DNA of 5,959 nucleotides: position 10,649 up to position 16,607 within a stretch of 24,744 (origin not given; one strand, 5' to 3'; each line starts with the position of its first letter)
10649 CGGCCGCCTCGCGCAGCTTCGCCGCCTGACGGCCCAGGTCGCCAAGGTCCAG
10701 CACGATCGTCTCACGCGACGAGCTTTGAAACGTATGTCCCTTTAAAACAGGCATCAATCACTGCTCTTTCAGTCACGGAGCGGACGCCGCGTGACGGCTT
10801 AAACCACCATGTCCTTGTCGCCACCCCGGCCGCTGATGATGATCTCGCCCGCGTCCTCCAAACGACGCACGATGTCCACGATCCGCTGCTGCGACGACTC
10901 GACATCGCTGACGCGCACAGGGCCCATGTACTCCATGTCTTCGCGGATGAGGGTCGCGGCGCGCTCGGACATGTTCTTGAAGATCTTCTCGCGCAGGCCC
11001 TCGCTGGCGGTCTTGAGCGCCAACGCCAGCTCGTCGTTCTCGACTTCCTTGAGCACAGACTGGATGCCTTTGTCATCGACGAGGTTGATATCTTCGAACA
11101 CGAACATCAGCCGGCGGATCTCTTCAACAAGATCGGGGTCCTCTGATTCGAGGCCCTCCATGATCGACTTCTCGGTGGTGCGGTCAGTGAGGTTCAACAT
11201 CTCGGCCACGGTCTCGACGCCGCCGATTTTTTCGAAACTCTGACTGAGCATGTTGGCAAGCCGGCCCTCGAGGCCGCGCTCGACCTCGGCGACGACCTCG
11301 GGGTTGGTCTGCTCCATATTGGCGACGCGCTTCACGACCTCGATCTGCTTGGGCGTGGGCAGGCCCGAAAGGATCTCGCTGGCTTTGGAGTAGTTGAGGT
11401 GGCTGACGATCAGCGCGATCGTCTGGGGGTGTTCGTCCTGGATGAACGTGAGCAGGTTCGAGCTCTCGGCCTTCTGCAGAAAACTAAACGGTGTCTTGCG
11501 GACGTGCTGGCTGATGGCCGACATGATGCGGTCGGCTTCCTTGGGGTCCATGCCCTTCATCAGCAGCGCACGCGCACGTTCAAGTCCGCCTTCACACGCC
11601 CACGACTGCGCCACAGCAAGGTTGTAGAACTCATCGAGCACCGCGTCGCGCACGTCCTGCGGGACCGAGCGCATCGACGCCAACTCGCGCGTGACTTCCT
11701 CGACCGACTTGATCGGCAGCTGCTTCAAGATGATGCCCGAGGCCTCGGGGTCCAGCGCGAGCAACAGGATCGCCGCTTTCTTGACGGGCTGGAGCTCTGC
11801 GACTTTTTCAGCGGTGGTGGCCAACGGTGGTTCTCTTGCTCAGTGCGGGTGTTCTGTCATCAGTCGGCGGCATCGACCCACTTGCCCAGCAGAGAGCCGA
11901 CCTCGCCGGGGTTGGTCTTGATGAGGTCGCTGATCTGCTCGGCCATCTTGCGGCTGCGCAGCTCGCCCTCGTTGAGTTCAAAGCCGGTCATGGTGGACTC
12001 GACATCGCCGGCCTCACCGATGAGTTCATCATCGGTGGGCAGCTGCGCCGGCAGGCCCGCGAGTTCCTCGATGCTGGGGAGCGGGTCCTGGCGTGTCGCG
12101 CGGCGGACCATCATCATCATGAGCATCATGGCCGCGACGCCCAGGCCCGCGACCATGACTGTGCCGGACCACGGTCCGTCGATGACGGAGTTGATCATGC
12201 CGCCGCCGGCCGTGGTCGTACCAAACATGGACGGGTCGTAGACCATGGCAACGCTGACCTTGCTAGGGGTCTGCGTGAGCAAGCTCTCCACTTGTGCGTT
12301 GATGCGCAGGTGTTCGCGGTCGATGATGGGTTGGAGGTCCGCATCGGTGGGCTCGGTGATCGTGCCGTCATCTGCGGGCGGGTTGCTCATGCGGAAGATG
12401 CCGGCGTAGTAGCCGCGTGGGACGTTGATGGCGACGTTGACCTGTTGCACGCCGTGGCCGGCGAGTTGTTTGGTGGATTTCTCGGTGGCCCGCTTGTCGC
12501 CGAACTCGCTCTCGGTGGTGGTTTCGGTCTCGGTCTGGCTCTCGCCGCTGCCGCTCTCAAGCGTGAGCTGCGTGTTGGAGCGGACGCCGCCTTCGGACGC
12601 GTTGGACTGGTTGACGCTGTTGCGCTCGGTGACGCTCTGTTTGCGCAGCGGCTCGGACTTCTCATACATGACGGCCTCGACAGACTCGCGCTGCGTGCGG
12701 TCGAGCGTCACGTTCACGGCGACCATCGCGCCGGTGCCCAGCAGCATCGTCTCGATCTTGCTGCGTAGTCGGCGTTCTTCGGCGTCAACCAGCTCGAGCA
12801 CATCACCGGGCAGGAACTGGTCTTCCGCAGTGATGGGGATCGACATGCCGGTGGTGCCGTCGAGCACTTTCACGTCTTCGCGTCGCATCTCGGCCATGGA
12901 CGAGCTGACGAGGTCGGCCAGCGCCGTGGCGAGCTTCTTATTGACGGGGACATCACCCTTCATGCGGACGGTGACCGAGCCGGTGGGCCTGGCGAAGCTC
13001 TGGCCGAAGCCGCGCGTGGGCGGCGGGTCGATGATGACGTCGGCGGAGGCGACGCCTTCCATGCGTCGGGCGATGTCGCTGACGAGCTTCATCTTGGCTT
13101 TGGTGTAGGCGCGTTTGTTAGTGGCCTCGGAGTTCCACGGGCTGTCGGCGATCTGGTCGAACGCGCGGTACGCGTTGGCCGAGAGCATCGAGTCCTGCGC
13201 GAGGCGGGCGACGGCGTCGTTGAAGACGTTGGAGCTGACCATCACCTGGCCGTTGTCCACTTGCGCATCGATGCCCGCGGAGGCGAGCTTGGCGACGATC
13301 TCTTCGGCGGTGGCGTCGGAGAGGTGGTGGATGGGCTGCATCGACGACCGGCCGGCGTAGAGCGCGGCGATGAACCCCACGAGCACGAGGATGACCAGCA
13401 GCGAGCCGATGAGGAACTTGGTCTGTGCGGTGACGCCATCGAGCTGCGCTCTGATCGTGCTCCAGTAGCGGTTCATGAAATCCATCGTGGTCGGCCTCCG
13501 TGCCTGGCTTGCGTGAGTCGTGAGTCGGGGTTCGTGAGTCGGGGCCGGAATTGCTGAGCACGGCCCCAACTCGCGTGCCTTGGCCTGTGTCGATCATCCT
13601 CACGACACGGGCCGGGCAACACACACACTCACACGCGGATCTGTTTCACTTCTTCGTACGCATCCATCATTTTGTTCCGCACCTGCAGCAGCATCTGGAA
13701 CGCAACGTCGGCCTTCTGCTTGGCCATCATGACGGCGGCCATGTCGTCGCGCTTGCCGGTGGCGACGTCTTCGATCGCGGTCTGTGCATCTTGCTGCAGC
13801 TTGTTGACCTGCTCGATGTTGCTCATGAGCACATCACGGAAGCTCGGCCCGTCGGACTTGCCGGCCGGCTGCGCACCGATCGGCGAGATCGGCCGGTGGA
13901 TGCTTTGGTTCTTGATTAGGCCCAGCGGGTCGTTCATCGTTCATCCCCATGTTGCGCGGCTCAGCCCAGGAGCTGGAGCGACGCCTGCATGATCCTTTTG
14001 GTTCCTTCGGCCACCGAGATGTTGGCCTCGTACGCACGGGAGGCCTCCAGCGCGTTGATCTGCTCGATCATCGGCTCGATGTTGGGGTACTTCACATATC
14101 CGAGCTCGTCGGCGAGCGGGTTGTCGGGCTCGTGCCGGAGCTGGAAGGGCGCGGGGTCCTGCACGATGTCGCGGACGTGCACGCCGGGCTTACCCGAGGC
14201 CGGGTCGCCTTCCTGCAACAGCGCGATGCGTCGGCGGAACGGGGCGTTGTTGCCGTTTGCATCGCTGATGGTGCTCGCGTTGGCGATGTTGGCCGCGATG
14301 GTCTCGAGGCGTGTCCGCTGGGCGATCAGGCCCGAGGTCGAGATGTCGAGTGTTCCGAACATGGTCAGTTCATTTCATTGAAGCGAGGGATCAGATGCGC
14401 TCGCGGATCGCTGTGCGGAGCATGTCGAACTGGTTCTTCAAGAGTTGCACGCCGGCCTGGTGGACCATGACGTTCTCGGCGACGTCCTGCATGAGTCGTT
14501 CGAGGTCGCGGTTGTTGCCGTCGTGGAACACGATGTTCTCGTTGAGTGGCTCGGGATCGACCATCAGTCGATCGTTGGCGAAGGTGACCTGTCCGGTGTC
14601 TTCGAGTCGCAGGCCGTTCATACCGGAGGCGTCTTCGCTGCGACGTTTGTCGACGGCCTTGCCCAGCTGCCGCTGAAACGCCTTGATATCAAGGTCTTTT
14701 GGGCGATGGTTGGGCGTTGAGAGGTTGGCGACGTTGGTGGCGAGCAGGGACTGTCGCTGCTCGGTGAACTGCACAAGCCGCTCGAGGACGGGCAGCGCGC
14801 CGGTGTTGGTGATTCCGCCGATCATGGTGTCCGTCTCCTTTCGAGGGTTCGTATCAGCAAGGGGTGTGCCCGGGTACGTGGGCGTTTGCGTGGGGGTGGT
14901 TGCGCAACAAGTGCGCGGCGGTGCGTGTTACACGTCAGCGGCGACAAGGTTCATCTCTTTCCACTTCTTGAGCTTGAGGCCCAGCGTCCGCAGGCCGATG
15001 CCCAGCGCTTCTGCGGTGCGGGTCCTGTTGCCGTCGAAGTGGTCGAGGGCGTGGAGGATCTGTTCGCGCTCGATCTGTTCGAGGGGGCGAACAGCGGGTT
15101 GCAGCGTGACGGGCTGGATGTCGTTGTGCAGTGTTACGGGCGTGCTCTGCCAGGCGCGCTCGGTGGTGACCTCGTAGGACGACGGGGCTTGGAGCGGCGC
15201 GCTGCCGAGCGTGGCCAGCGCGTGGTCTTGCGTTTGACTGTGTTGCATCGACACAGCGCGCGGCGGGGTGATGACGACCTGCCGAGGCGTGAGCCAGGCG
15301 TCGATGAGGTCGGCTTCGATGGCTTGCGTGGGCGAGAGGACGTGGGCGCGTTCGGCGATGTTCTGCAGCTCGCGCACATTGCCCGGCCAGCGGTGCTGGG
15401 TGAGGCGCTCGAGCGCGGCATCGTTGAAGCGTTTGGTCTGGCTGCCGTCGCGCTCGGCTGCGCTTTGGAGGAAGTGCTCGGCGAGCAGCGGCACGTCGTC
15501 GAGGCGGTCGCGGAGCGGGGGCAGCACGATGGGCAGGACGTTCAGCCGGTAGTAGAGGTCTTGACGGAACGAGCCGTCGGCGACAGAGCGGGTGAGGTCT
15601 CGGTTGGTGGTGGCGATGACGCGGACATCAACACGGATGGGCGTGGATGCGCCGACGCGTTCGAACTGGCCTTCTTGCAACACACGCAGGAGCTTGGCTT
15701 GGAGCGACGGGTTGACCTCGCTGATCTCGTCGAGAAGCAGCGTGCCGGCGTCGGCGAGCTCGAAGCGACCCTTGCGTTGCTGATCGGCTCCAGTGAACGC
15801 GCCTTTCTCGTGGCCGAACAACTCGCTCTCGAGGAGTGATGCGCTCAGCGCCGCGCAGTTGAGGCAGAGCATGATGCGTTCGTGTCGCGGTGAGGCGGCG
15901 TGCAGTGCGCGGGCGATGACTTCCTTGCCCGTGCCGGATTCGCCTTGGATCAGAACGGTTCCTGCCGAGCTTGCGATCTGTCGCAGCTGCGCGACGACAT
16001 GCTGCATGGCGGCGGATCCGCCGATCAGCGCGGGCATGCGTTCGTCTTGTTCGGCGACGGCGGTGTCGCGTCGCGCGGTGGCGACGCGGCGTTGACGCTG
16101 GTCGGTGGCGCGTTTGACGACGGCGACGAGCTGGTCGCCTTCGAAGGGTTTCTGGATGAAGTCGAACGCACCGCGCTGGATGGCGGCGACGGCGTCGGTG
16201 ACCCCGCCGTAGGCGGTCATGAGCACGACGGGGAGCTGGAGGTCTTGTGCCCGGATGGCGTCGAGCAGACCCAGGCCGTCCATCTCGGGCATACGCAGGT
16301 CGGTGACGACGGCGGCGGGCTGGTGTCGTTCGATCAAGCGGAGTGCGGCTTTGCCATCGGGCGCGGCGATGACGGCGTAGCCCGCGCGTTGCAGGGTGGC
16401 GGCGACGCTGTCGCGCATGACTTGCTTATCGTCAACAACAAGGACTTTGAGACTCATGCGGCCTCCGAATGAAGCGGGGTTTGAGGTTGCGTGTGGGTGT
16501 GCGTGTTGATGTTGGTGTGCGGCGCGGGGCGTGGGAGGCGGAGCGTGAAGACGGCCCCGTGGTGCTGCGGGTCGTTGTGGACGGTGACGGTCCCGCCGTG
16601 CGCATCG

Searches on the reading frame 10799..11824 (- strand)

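Call 78: search_protein_families(library=pfam, proteins=[window:10799-11824:-], max_evalue=0.001)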
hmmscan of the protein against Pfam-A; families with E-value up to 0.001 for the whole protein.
window:10799-11824:- (341 aa): 4 families
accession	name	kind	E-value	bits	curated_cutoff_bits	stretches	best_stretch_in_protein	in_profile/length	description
PF01706.21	FliG_C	-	2.9e-46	156.6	23.3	1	224-330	2-108/108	FliG C-terminal domain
PF14841.11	FliG_M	-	6.5e-34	116.4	25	2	122-195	2-75/76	FliG middle domain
PF14842.11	FliG_N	-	2.8e-33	115.1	25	2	11-113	2-104/104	FliG N-terminal domain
PF03448.22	MgtE_N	-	5.5e-08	33.7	25.9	0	249-299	49-99/102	MgtE intracellular N domain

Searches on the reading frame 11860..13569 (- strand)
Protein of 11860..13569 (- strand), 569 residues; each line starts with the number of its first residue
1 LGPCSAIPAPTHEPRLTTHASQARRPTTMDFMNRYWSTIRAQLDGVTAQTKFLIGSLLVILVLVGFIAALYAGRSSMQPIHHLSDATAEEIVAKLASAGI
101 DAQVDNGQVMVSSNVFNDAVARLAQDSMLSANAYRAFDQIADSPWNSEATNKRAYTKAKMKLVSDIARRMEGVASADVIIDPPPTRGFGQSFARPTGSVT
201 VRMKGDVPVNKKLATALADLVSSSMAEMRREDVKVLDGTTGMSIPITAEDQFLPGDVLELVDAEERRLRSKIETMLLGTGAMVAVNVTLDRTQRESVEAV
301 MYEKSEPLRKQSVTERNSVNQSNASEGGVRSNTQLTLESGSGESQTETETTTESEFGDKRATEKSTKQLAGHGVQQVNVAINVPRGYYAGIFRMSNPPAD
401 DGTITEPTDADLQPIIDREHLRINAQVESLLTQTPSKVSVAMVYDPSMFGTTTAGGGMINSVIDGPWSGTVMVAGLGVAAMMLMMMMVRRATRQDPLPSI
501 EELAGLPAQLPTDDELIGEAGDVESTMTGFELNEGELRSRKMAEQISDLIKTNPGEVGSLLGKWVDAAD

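Call 78: search_protein_families(library=pfam, proteins=[window:11860-13569:-], max_evalue=0.001)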
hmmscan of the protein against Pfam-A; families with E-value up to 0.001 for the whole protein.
window:11860-13569:- (569 aa): 2 families
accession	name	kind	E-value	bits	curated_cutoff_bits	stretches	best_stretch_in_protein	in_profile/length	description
PF01514.23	YscJ_FliF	-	1.5e-20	74.3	24.4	1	74-239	3-173/179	Secretory protein of YscJ/FliF family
PF08345.17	YscJ_FliF_C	-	0.00026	21.9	23.8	1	280-384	8-107/147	Flagellar M-ring protein C-terminal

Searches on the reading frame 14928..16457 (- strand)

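Call 78: search_protein_families(library=pfam, proteins=[window:14928-16457:-], max_evalue=0.001)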
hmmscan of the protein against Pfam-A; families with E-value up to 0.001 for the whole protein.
window:14928-16457:- (509 aa): 10 families
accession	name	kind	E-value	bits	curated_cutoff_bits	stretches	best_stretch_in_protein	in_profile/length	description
PF00158.32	Sigma54_activat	-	2e-69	233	20.2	1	144-310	1-167/168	Sigma-54 interaction domain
PF00072.30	Response_reg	-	9e-31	106.8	30.2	1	5-114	1-110/111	Response regulator receiver domain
PF25601.1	AAA_lid_14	-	3e-23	81.9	27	1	316-389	1-74/87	AAA+ ATPase lid domain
PF14532.12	Sigma54_activ_2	-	1.2e-20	74.6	25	1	145-315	1-138/138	Sigma-54 interaction domain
PF02954.25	HTH_8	-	2.5e-14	53.1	22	1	459-499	2-42/42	Bacterial regulatory protein, Fis family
PF07728.20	AAA_5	-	1.5e-08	35.2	22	1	168-288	2-125/139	AAA domain (dynein-related subfamily)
PF01078.27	Mg_chelatase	-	5.1e-05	23.2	20.3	0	162-285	18-157/207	Magnesium chelatase, subunit ChlI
PF13245.12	AAA_19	-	0.00017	22.2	25.1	0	162-263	8-117/134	AAA domain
PF07726.17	AAA_3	-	0.00021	21.6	27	1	168-285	2-111/131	ATPase family associated with various cellular activities (AAA)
PF07724.20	AAA_2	-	0.00028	21.4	27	1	166-268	4-107/166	AAA domain (Cdc48 subfamily)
